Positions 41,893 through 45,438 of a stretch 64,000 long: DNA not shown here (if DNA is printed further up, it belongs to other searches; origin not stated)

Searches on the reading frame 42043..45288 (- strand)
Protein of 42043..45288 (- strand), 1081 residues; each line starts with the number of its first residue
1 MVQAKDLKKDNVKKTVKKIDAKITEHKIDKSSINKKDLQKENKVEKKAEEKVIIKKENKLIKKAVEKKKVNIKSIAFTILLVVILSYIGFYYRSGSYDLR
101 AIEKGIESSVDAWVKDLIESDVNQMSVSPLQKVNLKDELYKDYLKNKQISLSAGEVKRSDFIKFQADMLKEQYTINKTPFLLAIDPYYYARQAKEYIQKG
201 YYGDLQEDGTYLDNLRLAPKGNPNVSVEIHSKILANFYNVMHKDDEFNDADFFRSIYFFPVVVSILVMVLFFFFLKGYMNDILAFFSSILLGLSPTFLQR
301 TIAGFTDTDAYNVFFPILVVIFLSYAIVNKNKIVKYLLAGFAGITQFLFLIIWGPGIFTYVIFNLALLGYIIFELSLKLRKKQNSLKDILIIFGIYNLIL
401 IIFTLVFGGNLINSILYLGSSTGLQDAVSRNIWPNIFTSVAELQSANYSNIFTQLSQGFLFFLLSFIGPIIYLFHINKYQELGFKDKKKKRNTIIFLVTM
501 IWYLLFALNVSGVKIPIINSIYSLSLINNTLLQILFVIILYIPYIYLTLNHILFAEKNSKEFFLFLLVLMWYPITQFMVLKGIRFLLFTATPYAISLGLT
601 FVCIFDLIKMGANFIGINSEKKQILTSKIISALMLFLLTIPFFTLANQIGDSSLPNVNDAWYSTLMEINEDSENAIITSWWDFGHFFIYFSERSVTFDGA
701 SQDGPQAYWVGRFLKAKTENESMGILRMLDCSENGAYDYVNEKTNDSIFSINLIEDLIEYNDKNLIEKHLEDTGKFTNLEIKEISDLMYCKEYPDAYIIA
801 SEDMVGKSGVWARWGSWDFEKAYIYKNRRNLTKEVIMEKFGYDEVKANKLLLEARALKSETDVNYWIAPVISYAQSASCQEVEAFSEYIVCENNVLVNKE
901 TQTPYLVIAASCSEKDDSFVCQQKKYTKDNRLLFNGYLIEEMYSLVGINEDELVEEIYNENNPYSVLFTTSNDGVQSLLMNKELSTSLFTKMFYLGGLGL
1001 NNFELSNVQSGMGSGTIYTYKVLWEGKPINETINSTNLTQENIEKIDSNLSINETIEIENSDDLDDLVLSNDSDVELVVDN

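Call 83: search_protein_families(library=pfam, proteins=[window:42043-45288:-], max_evalue=0.001)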
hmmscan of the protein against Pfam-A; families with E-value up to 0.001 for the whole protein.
window:42043-45288:- (1081 aa): 2 families
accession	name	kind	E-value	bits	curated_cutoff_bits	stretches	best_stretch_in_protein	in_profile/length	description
PF02516.20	STT3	-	6.7e-25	88.9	24.5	1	177-499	25-337/405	Oligosaccharyl transferase STT3, N-terminal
PF21436.2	STT3-PglB_core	-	1.2e-06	29.5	23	1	676-771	4-92/131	STT3/PglB/AglB core domain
